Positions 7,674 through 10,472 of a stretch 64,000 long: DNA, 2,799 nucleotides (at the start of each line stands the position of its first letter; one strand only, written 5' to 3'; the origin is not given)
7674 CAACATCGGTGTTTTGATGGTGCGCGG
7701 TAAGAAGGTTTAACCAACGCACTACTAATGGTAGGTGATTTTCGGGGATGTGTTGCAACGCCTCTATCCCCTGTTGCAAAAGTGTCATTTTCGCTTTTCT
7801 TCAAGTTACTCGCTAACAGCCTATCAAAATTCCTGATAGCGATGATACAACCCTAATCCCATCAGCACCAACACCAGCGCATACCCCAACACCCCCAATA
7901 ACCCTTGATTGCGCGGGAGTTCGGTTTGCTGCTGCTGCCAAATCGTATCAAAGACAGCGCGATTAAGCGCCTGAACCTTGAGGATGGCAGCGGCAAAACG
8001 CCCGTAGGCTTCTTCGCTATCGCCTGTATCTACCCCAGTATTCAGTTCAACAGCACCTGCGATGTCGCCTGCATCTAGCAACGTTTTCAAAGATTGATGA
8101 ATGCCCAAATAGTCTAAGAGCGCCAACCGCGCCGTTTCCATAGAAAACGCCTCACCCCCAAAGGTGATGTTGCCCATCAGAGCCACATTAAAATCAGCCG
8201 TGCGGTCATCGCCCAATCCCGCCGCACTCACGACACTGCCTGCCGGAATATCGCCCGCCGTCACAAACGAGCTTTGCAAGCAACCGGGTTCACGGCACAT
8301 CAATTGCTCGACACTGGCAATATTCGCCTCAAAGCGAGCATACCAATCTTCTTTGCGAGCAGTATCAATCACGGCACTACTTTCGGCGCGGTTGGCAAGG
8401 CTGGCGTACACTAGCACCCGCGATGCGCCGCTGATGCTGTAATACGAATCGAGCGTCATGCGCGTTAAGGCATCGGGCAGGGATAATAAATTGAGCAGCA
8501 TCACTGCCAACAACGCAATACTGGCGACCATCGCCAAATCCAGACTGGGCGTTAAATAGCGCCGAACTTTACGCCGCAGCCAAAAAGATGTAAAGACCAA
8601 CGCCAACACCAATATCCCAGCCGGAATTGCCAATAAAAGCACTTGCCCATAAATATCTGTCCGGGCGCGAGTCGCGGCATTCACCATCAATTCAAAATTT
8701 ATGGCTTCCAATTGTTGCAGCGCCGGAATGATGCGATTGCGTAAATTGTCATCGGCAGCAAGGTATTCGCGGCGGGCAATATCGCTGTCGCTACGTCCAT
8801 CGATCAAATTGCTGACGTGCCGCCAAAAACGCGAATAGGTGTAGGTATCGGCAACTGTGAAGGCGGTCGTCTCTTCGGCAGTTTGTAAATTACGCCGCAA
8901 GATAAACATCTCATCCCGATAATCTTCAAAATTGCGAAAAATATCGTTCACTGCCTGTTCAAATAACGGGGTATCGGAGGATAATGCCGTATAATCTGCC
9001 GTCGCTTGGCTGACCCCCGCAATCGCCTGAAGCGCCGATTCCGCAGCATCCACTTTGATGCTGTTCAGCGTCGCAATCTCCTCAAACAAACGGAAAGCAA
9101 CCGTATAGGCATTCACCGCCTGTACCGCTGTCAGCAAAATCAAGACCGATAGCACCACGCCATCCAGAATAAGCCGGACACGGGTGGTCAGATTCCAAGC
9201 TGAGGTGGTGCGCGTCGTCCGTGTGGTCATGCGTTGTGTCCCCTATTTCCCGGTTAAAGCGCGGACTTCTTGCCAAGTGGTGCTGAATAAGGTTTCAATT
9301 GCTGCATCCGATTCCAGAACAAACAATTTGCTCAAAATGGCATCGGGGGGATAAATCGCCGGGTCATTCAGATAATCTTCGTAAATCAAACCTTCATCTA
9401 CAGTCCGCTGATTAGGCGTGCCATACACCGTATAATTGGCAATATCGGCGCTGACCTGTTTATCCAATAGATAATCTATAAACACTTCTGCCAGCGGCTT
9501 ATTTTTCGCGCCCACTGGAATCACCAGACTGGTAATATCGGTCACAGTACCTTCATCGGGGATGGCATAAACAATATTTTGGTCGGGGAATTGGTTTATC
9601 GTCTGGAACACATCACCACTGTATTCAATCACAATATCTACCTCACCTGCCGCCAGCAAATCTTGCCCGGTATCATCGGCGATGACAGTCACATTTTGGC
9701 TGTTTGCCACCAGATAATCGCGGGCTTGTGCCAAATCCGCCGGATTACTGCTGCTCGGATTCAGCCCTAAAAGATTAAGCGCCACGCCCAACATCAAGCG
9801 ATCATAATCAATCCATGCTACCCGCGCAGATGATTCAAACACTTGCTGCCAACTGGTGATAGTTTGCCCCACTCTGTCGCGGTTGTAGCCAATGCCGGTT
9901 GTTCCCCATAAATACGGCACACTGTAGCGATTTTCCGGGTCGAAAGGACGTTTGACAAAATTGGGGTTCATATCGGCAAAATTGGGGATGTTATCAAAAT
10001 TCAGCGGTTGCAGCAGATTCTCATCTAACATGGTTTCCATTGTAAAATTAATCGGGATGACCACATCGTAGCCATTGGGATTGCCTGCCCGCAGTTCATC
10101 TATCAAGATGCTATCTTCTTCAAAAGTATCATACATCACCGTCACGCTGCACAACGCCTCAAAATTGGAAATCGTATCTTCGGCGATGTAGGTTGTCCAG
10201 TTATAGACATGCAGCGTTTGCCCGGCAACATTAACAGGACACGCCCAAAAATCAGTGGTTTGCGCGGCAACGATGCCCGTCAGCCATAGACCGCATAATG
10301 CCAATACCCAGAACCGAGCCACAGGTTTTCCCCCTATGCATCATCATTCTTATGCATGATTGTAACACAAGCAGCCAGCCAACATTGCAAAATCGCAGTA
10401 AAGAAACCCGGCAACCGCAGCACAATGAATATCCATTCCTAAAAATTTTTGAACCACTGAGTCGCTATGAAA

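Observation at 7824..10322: Orphan PotD-like binding protein coupled to a 4-TM, two-ectodomain protein: a possible GlnH/GlnX-type sensor beside the PknG-like kinase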

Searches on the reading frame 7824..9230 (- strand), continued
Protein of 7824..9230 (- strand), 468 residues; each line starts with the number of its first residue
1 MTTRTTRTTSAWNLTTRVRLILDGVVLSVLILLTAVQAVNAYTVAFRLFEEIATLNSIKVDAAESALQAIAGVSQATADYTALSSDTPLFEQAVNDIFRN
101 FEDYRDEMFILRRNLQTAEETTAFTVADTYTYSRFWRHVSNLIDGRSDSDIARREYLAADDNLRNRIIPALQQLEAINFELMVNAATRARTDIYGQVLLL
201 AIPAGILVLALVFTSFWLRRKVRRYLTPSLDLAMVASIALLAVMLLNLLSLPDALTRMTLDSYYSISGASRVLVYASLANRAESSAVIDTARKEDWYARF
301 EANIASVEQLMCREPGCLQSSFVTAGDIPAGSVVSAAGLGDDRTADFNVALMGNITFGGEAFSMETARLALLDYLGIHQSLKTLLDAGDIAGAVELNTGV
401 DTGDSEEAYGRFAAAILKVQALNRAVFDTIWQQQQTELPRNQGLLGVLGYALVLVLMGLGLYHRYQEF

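Call 75: find_encoding_contigs(protein=P0187, flank=9000, max_places=3)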
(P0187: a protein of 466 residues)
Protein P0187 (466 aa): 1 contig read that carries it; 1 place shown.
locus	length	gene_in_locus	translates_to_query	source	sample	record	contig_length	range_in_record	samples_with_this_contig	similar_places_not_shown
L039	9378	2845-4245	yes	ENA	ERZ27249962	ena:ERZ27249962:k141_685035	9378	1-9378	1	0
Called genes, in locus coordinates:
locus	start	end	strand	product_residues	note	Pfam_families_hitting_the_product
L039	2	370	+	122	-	?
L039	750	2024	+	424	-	PF00092:VWA, PF13519:VWA_2, PF13768:VWA_3, PF18571:VWA_3_C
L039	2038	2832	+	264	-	PF13240:Zn_Ribbon_1 (faint), PF00498:FHA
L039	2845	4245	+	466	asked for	PF12729:4HB_MCP_1 (weak), PF28326:Sensor_actino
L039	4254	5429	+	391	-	-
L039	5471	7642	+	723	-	PF16919:PknG_rubred, PF00069:Pkinase, PF07714:PK_Tyr_Ser-Thr, PF13428:TPR_14 (faint), PF13432:TPR_16 (faint), PF12895:ANAPC3 (faint), PF16918:PknG_TPR, PF24575:TPR_Slam (faint), +2 more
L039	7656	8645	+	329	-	PF13240:Zn_Ribbon_1 (weak), PF00481:PP2C (weak), PF13672:PP2C_2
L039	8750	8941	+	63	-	-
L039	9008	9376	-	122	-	?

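Call 76: search_protein_families(library=pfam, proteins=[L039:4254-5429:+, L037:10517-11509:+, L036:1197-2438:+], max_evalue=1)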
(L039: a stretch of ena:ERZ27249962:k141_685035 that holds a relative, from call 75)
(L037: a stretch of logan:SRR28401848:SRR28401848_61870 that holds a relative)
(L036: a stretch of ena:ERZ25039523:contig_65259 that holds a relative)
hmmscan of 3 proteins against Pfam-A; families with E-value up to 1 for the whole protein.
L039:4254-5429:+ (391 aa): 5 families
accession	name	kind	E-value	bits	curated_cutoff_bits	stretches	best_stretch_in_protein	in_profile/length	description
PF18595.6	Nuf2_DHR10-like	-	0.029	14.9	28.4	1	167-245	4-82/117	Nuf2, DHR10-like domain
PF14367.12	DUF4411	-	0.039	14.2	23.5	1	202-250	37-84/159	Domain of unknown function (DUF4411)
PF13514.12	AAA_27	-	0.052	13.6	22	0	201-243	154-196/206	AAA domain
PF21728.3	PADR1_N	-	0.063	14.1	25.7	1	204-227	7-30/60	PADR1, N-terminal helical domain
PF07889.17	DUF1664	-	0.097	13.2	34.6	0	270-348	44-121/124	Protein of unknown function (DUF1664)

L037:10517-11509:+ (330 aa): 2 families
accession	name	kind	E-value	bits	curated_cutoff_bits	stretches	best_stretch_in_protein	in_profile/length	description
PF00497.25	SBP_bac_3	-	3.6e-31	108.1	26.4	1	88-315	1-131/132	Bacterial extracellular solute-binding proteins, family 3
PF10613.14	Lig_chan-Glu_bd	-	2.3e-06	28.1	30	1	140-187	66-113/115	Ligated ion channel L-glutamate- and glycine-binding site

L036:1197-2438:+ (413 aa): 1 family
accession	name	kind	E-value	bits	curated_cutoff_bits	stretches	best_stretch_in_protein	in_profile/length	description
PF00038.26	Filament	-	0.39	10.7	40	1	168-250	37-112/313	Intermediate filament protein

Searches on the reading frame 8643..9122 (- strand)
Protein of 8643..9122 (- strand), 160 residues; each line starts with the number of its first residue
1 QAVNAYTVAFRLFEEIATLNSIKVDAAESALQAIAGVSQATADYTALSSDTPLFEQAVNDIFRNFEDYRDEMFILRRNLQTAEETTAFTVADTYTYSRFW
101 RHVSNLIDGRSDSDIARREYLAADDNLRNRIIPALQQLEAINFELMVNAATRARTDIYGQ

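Call 65: predict_structure(alignment_id=A3)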
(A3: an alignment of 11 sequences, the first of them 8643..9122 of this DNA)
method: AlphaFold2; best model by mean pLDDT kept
length: 160 residues; sequences in the alignment: 11
mean_pLDDT: 49.3   pTM: 0.36
mean pLDDT of the five models: 49.3, 47.8, 42.7, 42.5, 41.3
residues with pLDDT >= 90: 0; 70-90: 7; 50-70: 77; < 50: 76
segments of 3 or more residues with pLDDT < 50: 1-51, 106-108, 149-151, 153-160
pLDDT, mean of each block of 10 residues (from residue 1): 30 38 37 32 36 55 66 69 63 62 50 52 57 52 47 44
secondary structure, 60 per line:
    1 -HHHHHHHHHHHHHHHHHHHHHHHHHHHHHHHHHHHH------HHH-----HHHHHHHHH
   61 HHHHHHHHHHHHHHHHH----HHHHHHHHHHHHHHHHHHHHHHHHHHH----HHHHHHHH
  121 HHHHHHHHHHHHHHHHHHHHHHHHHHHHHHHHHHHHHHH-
elements in order: H2-37 H52-77 H82-108 H113-159

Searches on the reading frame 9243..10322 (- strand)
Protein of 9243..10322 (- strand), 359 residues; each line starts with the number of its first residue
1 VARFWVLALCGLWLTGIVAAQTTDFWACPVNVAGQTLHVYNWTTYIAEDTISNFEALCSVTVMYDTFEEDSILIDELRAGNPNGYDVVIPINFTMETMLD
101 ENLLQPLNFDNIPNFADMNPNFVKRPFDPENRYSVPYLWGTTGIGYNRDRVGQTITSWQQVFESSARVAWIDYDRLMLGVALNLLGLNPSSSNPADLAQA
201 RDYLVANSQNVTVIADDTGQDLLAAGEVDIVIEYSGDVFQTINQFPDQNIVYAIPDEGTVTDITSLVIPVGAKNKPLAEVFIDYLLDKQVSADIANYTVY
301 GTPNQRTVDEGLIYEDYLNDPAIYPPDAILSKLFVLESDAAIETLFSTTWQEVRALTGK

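Call 4: search_protein_families(library=pfam, proteins=[window:9243-10322:-], max_evalue=0.01)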
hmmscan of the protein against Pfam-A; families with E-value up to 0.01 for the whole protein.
window:9243-10322:- (359 aa): 4 families
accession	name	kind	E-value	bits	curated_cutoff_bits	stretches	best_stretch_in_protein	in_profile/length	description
PF13416.11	SBP_bac_8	-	2.1e-25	90.5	27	1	53-309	5-267/279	Bacterial extracellular solute-binding protein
PF01547.30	SBP_bac_1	-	4.4e-15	56.9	26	1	77-289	44-304/307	Bacterial extracellular solute-binding protein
PF13343.11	SBP_bac_6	-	5.2e-15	56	24.6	1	94-310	20-226/245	Bacterial extracellular solute-binding protein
PF13531.11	SBP_bac_11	-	1.1e-05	25.8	25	1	67-291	32-218/227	Bacterial extracellular solute-binding protein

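Call 6: search_protein_families(library=ncbifam, proteins=[window:9243-10322:-], max_evalue=0.1)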
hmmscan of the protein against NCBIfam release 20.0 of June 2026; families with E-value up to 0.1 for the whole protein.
window:9243-10322:- (359 aa): 6 families
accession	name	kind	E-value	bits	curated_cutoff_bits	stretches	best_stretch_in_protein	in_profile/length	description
NF007962.0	PRK10682.1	equivalog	3.4e-59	200.7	636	1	11-354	6-367/370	spermidine/putrescine ABC transporter substrate-binding protein PotF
NF007048.0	PRK09501.1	equivalog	1.1e-48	166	582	1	33-355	25-346/348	spermidine/putrescine ABC transporter substrate-binding protein PotD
NF043073.1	MMSYN1_0195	equivalog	1.2e-09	37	1250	1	36-116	599-676/1021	spermidine/putrescine ABC transporter permease/substrate-binding protein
NF008633.1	PRK11622.1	subfamily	2.1e-08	33.4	203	1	220-303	257-342/397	ABC transporter substrate-binding protein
NF041888.1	ABC_SBP_YdcS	equivalog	2.5e-08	33.2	725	1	34-164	46-167/379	putative ABC transporter substrate-binding protein YdcS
TIGR01254.1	sfuA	subfamily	0.00011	21.5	93.4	1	54-296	27-261/306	thiamine ABC transporter substrate-binding protein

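Call 25: search_solved_structures(query=window:9243-10322:-, max_evalue=1e-10, show_alignments=3)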
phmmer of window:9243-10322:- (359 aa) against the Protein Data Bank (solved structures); distinct sequences matched with E-value up to 1e-10: 22.
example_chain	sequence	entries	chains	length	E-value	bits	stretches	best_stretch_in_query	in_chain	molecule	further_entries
8asz_A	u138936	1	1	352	6.9e-52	179.9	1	35-354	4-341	Putrescine-binding periplasmic protein PotF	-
7oyv_A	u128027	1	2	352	7.7e-52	179.8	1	35-354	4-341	Putrescine-binding periplasmic protein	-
7oyw_A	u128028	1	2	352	1.1e-51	179.3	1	35-354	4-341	Putrescine-binding periplasmic protein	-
7oyy_A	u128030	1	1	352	1.4e-51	178.9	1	35-354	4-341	Putrescine-binding periplasmic protein PotF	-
1a99_A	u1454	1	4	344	2.2e-51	178.3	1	35-354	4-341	PUTRESCINE-BINDING PROTEIN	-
6ye0_B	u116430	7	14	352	2.3e-51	178.2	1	35-354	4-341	Putrescine-binding periplasmic protein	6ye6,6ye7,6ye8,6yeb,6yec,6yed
7oyt_A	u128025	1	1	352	7.1e-51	176.6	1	35-354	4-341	Putrescine-binding periplasmic protein PotF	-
7oyx_A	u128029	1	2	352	7.2e-51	176.6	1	35-354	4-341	Putrescine-binding periplasmic protein PotF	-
7oyz_A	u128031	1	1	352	9.3e-51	176.2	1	35-354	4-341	Putrescine-binding periplasmic protein PotF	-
7xjm_A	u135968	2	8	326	1.8e-50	175.2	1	34-331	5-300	Putrescine-binding periplasmic protein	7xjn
8at0_A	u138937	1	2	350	2.8e-50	174.7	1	35-354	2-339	Putrescine-binding periplasmic protein PotF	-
7oys_A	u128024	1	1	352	4.4e-50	174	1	35-354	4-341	Putrescine-binding periplasmic protein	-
7oyu_A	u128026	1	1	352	4.7e-50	173.9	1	35-354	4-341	Putrescine-binding periplasmic protein PotF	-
3ttl_A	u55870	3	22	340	5.7e-49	170.3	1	34-353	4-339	Polyamine transport protein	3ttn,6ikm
4gl0_A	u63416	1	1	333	3.1e-48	167.9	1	34-335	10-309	Lmo0810 protein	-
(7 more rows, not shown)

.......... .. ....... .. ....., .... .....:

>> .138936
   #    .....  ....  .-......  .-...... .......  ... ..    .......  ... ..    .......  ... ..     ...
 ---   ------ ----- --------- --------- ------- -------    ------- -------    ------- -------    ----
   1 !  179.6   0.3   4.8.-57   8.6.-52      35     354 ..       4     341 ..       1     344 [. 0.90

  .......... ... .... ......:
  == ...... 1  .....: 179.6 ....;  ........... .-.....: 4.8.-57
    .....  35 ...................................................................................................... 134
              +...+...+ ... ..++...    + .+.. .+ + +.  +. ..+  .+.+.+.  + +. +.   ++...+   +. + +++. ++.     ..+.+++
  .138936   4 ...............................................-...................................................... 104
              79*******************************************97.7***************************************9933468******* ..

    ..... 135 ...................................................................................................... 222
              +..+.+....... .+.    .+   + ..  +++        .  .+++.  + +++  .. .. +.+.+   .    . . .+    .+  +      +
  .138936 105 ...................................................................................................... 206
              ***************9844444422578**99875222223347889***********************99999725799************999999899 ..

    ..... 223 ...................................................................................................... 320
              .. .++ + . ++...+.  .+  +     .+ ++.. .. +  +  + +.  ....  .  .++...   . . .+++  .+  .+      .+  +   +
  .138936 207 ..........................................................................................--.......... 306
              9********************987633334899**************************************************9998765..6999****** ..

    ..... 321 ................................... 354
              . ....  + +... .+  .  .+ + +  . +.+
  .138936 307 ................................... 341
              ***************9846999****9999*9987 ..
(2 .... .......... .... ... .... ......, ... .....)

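Call 71: list_cluster_members(proteins=[P0001, window:9243-10322:-, window:786-2915:+, window:205-789:+, window:6158-7456:-, P0021, P0056])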
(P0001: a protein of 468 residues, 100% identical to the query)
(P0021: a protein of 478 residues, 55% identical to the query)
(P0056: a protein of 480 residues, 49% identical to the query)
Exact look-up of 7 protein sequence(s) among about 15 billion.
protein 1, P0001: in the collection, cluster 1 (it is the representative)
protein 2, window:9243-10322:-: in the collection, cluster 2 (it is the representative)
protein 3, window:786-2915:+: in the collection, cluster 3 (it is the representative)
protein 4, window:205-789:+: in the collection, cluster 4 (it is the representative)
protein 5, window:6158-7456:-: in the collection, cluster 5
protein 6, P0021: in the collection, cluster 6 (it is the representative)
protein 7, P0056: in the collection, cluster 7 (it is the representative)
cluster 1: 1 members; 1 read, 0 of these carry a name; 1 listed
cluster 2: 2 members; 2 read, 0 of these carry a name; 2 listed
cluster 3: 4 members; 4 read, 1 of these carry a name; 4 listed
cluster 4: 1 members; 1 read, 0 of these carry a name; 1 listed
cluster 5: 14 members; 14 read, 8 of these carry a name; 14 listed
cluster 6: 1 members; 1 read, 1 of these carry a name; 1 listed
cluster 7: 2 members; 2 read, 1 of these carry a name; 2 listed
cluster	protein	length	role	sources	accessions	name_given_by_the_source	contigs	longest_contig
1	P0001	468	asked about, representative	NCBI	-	-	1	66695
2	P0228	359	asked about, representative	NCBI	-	-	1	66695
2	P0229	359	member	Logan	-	-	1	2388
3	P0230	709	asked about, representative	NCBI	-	-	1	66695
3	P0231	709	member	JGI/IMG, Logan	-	tetratricopeptide (TPR) repeat protein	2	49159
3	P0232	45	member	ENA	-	-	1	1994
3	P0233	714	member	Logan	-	-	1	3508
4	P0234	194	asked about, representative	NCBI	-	-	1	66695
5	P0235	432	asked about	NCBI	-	-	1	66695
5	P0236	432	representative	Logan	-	-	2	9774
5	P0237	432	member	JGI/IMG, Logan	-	hypothetical protein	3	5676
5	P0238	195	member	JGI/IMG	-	predicted TIM-barrel fold metal-dependent hydrolase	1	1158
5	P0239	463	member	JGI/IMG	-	hypothetical protein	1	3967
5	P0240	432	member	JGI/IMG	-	hypothetical protein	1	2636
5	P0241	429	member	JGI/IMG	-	hypothetical protein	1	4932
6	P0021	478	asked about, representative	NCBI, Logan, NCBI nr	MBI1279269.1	MAG: hypothetical protein GC179_14170 [Anaerolineaceae bacterium] | hypothetical protein [Anaerolineaceae bacterium]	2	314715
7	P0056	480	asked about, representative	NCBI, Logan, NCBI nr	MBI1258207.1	MAG: hypothetical protein GC204_12110 [Chloroflexi bacterium] | hypothetical protein [Chloroflexota bacterium]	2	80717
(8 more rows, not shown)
